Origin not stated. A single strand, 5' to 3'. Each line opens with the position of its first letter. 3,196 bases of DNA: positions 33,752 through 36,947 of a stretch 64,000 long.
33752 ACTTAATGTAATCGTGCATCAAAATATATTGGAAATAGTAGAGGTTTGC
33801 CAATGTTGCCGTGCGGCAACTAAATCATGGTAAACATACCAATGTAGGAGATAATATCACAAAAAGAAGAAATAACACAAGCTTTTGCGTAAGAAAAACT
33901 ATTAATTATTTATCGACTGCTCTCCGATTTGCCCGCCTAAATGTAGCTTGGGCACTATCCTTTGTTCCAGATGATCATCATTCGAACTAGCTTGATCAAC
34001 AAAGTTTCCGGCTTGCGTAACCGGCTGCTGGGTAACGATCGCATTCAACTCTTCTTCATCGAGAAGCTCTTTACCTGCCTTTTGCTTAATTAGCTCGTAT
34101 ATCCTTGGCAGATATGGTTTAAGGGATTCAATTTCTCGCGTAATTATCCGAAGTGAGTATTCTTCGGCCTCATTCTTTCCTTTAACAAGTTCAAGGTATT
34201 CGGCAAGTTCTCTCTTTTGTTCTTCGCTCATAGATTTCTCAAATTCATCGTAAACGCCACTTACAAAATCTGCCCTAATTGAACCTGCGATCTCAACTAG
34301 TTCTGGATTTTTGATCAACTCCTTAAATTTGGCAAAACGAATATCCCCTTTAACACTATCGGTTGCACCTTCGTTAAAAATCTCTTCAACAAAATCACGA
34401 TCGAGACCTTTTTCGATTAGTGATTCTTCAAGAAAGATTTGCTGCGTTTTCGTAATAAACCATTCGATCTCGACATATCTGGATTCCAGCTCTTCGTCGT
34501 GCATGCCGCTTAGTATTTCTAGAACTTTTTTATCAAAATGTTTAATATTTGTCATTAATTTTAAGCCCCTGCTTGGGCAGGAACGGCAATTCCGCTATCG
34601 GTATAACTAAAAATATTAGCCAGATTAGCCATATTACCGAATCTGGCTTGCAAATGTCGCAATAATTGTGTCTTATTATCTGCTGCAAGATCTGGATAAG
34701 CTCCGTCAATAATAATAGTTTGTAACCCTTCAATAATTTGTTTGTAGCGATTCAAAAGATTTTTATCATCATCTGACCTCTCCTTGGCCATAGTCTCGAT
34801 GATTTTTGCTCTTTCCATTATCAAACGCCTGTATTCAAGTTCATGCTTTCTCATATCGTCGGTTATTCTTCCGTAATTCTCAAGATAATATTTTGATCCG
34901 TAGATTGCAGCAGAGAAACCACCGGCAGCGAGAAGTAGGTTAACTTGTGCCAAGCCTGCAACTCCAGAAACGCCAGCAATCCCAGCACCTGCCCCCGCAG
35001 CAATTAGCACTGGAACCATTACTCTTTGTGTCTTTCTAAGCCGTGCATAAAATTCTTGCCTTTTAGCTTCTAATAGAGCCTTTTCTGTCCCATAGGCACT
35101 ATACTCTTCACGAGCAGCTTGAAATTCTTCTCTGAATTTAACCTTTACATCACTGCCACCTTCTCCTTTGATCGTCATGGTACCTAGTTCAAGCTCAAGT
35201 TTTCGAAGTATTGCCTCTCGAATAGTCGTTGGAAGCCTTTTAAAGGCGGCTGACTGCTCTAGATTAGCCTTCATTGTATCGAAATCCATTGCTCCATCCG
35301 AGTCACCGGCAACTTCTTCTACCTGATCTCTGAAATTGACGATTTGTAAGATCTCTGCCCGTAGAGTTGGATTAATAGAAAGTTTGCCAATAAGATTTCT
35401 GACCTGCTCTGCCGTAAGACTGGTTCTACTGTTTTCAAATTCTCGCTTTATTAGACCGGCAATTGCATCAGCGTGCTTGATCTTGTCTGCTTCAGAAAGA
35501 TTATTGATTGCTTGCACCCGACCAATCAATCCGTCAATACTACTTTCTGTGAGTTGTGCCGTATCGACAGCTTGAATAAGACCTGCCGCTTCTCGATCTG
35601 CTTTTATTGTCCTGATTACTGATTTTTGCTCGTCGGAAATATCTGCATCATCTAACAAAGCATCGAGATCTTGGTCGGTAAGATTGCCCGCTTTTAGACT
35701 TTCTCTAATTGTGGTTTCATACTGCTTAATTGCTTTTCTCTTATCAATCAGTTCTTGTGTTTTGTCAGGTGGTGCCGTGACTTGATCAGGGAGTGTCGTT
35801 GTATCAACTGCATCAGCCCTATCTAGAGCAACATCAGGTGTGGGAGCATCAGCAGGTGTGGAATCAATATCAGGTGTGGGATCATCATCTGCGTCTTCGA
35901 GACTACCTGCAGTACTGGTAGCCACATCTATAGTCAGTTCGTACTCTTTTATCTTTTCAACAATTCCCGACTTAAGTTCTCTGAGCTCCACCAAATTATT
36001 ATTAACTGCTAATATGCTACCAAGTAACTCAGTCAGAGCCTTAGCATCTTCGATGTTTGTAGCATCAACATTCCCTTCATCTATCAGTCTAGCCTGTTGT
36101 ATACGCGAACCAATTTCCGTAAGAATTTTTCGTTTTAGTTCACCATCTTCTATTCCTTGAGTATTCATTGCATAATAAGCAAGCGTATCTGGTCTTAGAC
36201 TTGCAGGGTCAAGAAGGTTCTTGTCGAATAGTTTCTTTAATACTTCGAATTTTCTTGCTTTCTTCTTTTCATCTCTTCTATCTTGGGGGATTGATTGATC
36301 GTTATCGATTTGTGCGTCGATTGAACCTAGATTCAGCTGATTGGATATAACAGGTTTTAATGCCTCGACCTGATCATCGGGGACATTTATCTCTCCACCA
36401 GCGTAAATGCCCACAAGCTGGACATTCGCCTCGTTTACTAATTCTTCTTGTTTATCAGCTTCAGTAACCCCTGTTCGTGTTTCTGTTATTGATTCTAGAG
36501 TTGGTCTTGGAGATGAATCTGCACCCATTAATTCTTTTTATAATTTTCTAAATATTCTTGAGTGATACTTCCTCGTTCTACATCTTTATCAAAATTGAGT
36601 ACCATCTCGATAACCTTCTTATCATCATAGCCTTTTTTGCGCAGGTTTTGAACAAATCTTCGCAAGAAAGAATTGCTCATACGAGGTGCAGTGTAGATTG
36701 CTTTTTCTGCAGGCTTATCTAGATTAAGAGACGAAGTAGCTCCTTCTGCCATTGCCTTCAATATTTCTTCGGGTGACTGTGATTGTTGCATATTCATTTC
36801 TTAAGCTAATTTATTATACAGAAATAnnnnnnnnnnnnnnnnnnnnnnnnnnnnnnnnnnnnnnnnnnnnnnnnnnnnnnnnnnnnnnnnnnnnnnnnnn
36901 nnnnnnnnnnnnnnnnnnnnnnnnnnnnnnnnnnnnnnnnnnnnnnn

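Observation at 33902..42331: Five-gene block of large, acidic, domain-less proteins embedded between tRNA-Ala and 23S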

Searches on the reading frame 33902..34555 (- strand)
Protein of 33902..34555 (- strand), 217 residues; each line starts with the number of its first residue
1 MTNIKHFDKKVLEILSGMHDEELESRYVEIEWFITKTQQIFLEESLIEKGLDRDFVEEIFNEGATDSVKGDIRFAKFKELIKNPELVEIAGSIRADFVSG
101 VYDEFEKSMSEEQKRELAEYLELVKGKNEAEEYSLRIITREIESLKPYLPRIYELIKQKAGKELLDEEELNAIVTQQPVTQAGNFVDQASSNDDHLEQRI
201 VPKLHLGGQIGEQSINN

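Call 6: search_protein_families(library=pfam, proteins=[window:33902-34555:-], max_evalue=1)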
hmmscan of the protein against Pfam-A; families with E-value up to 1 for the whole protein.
window:33902-34555:- (217 aa): 1 family
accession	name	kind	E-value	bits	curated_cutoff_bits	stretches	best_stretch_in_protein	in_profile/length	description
PF20369.3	DUF6664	-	0.11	13.6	27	1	117-174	14-70/105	Family of unknown function (DUF6664)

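Call 7: search_protein_families(library=ncbifam, proteins=[window:33902-34555:-], max_evalue=1)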
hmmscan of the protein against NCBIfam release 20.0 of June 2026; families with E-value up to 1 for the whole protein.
window:33902-34555:- (217 aa): 1 family
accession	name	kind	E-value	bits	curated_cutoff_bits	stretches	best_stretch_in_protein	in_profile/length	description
NF033562.2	BH0509_fam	subfamily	0.4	10.6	30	0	109-126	1-18/43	BH0509 family protein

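Call 16: search_protein_families(library=phrogs, proteins=[window:33902-34555:-], max_evalue=1)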
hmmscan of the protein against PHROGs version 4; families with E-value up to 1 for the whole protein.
window:33902-34555:- (217 aa): 3 families
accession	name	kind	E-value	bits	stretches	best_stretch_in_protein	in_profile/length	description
phrog_36836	-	unknown function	0.021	15.9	1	147-199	44-96/108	-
phrog_14885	-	unknown function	0.047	14.2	1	104-140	156-191/246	-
phrog_23581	-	unknown function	0.097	14.1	1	103-139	27-62/118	-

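Call 17: search_protein_families(library=padloc, proteins=[window:33902-34555:-], max_evalue=1)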
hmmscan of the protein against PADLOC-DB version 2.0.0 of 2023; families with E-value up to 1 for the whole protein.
window:33902-34555:- (217 aa): 0 families

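Call 88: find_related_loci(query=window:33902-34555:-, collection=genome_contigs, flank=10000)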
Query window:33902-34555:- (217 aa) in genome_contigs; peptide patterns used: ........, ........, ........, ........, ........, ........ (x = any residue, [..] = any of these).
138 stretches matched a pattern, but none encodes a relative of the query by tblastn (E <= 1e-3).

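Call 89: find_related_loci(query=window:33902-34555:-, collection=metagenome_contigs, flank=10000)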
Query window:33902-34555:- (217 aa) in metagenome_contigs; peptide patterns used: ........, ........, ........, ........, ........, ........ (x = any residue, [..] = any of these).
240 stretches matched a pattern, but none encodes a relative of the query by tblastn (E <= 1e-3).

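Call 95: list_cluster_members(proteins=[window:33902-34555:-, window:36528-36797:-, window:34561-36528:-, window:42762-44492:-, window:44509-45075:-, window:26924-28186:-, window:47936-49690:-])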
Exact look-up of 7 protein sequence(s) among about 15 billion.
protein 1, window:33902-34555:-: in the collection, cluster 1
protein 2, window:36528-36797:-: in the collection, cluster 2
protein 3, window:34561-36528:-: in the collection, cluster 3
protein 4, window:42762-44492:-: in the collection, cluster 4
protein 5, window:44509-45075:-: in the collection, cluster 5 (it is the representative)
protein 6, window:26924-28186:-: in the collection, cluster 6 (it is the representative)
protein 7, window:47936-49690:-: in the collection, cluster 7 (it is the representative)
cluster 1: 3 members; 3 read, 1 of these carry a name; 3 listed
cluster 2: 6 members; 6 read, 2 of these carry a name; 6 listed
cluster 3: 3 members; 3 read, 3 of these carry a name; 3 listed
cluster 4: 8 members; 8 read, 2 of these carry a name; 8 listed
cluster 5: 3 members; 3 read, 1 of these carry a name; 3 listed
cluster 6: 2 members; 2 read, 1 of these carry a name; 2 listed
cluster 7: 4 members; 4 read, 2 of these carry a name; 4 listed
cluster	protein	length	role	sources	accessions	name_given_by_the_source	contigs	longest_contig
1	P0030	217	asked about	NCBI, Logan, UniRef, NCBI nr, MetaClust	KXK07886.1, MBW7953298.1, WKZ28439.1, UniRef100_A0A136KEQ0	MAG: hypothetical protein QY330_02450 [Candidatus Dojkabacteria bacterium] | Uncharacterized protein n=2 Tax=Candidatus Dojkabacteria TaxID=74243 ... | MAG: hypothetical protein UZ20_WS6002001106 [candidate division WS6 bacterium OLB21]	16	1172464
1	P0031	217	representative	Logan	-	-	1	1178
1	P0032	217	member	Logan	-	-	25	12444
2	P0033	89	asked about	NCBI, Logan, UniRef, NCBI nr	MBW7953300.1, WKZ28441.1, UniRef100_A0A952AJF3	MAG: hypothetical protein QY330_02460 [Candidatus Dojkabacteria bacterium] | Uncharacterized protein n=1 Tax=Candidatus Dojkabacteria bacterium TaxID=2099670 ... | hypothetical protein [Candidatus Dojkabacteria bacterium]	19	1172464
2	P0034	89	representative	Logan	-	-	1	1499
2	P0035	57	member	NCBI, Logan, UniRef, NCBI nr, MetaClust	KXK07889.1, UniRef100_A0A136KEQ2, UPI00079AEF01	MAG: hypothetical protein UZ20_WS6002001109 [candidate division WS6 bacterium OLB21] | Uncharacterized protein n=1 Tax=candidate division WS6 bacterium OLB21 TaxID=1617427 ... | status=active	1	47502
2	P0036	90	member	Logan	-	-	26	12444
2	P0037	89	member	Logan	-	-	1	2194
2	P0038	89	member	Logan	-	-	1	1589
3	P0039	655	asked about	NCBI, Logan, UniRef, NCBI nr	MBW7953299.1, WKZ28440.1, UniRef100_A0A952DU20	MAG: hypothetical protein QY330_02455 [Candidatus Dojkabacteria bacterium] | Uncharacterized protein n=1 Tax=Candidatus Dojkabacteria bacterium TaxID=2099670 ... | hypothetical protein [Candidatus Dojkabacteria bacterium]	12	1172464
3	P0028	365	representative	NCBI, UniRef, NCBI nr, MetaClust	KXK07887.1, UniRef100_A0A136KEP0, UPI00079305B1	MAG: hypothetical protein UZ20_WS6002001107 [candidate division WS6 bacterium OLB21] | Uncharacterized protein n=1 Tax=candidate division WS6 bacterium OLB21 TaxID=1617427 ... | status=active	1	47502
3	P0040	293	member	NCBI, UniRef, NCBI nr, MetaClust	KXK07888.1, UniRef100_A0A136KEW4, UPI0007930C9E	MAG: hypothetical protein UZ20_WS6002001108 [candidate division WS6 bacterium OLB21] | Uncharacterized protein n=1 Tax=candidate division WS6 bacterium OLB21 TaxID=1617427 ... | status=active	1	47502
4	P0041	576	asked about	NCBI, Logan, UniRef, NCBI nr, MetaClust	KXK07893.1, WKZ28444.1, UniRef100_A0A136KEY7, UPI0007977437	MAG: FecR domain-containing protein [Candidatus Dojkabacteria bacterium] | FecR protein n=1 Tax=candidate division WS6 bacterium OLB21 TaxID=1617427 ... | MAG: FecR protein [candidate division WS6 bacterium OLB21]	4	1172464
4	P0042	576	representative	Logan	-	-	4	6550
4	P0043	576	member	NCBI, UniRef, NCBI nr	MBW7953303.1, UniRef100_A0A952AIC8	FecR domain-containing protein [Candidatus Dojkabacteria bacterium] | FecR domain-containing protein n=1 Tax=Candidatus Dojkabacteria bacterium TaxID=2099670 ...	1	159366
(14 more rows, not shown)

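Call 115: search_solved_structures(query=window:33902-34555:-, max_evalue=1)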
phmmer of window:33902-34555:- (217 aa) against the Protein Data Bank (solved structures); distinct sequences matched with E-value up to 1: 25.
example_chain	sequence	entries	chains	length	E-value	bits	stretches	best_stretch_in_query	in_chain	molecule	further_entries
1quo_A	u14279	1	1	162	0.25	14.6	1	51-138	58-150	PROTEIN (LYSOZYME)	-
1quh_A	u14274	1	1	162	0.34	14.2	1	51-138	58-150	PROTEIN (LYSOZYME)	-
252l_A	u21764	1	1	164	0.36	14.1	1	51-115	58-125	T4 LYSOZYME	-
9vtg_Lj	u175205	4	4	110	0.38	14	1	114-163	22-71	60S ribosomal protein L36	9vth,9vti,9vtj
8azw_U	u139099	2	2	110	0.38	14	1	114-163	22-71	eL36 (60S ribosomal protein L36)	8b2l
7pzy_AJ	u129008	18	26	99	0.44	13.8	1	114-162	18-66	60S ribosomal protein L36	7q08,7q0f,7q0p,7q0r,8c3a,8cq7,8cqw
1lyi_A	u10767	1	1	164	0.46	13.8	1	51-110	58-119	T4 LYSOZYME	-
7qiw_k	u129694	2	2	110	0.51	13.6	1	114-163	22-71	60S ribosomal protein L36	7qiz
9f79_A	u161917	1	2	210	0.55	13.5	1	99-176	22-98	Eukaryotic translation initiation factor 5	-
1l0j_A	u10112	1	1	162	0.55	13.5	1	51-139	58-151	LYSOZYME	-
220l_A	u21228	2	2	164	0.6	13.4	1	51-115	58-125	T4 LYSOZYME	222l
1d3m_A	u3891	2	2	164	0.61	13.4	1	51-139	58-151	LYSOZYME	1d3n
1qug_A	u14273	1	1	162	0.65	13.3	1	51-138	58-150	PROTEIN (LYSOZYME)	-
1lwg_A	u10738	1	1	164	0.78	13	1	51-113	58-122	Lysozyme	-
1t8g_A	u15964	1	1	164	0.83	12.9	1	51-115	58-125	Lysozyme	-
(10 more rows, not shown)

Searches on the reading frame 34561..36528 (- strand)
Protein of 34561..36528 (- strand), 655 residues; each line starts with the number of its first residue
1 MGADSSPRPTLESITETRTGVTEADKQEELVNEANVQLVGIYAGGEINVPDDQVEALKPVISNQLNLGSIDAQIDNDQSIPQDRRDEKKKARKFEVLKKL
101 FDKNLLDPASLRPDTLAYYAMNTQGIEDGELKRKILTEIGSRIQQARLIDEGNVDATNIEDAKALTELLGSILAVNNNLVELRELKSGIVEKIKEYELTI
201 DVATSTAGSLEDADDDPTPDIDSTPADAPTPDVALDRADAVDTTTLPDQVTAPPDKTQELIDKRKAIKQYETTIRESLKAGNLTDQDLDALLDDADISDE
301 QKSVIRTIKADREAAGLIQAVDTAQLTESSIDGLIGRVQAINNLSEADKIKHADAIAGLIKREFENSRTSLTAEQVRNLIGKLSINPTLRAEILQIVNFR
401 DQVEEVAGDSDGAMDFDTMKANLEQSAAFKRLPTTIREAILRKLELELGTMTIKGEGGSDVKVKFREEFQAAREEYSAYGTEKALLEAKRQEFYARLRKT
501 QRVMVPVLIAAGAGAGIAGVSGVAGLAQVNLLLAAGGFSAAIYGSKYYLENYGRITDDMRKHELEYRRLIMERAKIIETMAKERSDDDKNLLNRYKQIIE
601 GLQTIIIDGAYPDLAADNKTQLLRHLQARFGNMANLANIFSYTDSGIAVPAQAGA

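Call 6: search_protein_families(library=pfam, proteins=[window:34561-36528:-], max_evalue=1)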
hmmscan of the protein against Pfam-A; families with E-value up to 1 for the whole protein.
window:34561-36528:- (655 aa): 0 families

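Call 7: search_protein_families(library=ncbifam, proteins=[window:34561-36528:-], max_evalue=1)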
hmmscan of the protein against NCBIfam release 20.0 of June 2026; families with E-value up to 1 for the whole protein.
window:34561-36528:- (655 aa): 0 families

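Call 16: search_protein_families(library=phrogs, proteins=[window:34561-36528:-], max_evalue=1)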
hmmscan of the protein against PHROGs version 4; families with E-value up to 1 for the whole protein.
window:34561-36528:- (655 aa): 3 families
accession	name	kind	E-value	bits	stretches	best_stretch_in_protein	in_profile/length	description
phrog_36712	-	unknown function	0.15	13.2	0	175-206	38-69/90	-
phrog_21690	-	unknown function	0.22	12.4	1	94-138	106-150/175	-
phrog_10104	-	unknown function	0.49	11.7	1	542-597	9-61/76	-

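Call 17: search_protein_families(library=padloc, proteins=[window:34561-36528:-], max_evalue=1)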
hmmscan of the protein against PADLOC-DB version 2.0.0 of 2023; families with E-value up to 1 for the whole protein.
window:34561-36528:- (655 aa): 0 families

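Call 44: find_homologous_proteins(query=window:34561-36528:-)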
Query window:34561-36528:- (655 aa): 2 proteins with E <= 0.001 among 8000 candidates.
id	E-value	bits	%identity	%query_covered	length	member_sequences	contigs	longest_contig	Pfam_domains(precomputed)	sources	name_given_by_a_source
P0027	0.0e+0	1099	84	97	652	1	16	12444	-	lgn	-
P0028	1.4e-224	765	100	56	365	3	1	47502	-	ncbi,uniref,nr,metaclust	ncbi:MAG: hypothetical protein UZ20_WS6002001107 [candidate division WS6 bacterium OLB21]|uniref:Unc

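Call 45: find_encoding_contigs(protein=P0027, flank=10000, max_places=3)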
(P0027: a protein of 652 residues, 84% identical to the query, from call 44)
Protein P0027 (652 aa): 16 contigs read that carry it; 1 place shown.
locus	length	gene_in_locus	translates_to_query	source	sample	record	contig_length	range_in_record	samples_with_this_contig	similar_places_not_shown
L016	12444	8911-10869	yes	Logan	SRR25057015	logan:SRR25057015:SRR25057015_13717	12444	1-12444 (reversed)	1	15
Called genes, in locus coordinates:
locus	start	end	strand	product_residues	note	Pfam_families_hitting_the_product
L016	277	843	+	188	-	PF04542:Sigma70_r2, PF08281:Sigma70_r4_2, PF04545:Sigma70_r4 (weak)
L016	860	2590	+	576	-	PF04773:FecR, PF09136:Glucodextran_B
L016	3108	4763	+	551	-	-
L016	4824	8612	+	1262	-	-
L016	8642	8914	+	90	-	-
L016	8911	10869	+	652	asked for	-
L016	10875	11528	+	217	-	-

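Call 70: search_dna_similar(query=window:34561-36528:-, collection=phages, mode=protein, max_evalue=0.01)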
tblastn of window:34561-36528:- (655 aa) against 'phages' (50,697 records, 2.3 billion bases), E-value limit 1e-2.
No match.

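Call 114: search_solved_structures(query=window:34561-36528:-, max_evalue=1)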
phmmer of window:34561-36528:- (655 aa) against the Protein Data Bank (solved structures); distinct sequences matched with E-value up to 1: 2.
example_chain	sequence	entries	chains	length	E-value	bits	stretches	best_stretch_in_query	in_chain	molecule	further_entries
10zk_E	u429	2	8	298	0.25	13.2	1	333-457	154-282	Nitrogenase iron protein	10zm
9ebk_B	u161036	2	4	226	0.46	12.3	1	187-222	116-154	Piperazate synthase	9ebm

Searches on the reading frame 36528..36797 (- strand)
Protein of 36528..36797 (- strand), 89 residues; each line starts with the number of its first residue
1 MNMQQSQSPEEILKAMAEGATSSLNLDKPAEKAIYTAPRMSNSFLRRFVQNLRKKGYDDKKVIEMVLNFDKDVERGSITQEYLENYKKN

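Call 6: search_protein_families(library=pfam, proteins=[window:36528-36797:-], max_evalue=1)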
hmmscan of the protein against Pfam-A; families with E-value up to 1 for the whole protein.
window:36528-36797:- (89 aa): 1 family
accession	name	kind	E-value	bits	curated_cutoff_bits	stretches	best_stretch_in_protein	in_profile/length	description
PF19551.4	DUF6074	-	0.14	12.8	27.2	1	42-75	37-70/83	Family of unknown function (DUF6074)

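Call 7: search_protein_families(library=ncbifam, proteins=[window:36528-36797:-], max_evalue=1)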
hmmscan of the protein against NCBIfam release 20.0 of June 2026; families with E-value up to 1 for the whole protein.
window:36528-36797:- (89 aa): 1 family
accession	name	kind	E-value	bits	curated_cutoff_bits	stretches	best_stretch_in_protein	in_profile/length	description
NF010457.0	PRK13883.1-4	subfamily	0.025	14.6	160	1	13-58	33-79/137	conjugal transfer protein TrbH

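Call 16: search_protein_families(library=phrogs, proteins=[window:36528-36797:-], max_evalue=1)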
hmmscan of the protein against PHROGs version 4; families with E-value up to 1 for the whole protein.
window:36528-36797:- (89 aa): 2 families
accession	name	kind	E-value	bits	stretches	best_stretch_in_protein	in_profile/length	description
phrog_33412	-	unknown function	0.019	15.8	1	39-82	15-55/140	-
phrog_15565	-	unknown function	0.068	14.6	1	17-68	9-59/88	-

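Call 17: search_protein_families(library=padloc, proteins=[window:36528-36797:-], max_evalue=1)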
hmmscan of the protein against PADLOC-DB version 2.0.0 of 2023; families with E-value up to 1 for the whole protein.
window:36528-36797:- (89 aa): 0 families

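Call 116: search_solved_structures(query=window:36528-36797:-, max_evalue=1)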
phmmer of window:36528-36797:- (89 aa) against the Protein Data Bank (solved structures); distinct sequences matched with E-value up to 1: 5.
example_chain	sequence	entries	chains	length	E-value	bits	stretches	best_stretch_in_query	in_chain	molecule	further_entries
3d9i_A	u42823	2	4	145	0.4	14.3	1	31-79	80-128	RNA-binding protein 16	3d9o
3d9j_A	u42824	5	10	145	0.43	14.2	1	31-79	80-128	RNA-binding protein 16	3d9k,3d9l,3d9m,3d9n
3d9p_A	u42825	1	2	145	0.46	14.2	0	31-70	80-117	RNA-binding protein 16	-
2diw_A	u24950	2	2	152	0.46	14.1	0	31-78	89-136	Putative RNA-binding protein 16 | SR-related and CTD-associated factor 8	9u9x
5cwg_A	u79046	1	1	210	0.59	13.8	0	40-58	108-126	Designed helical repeat protein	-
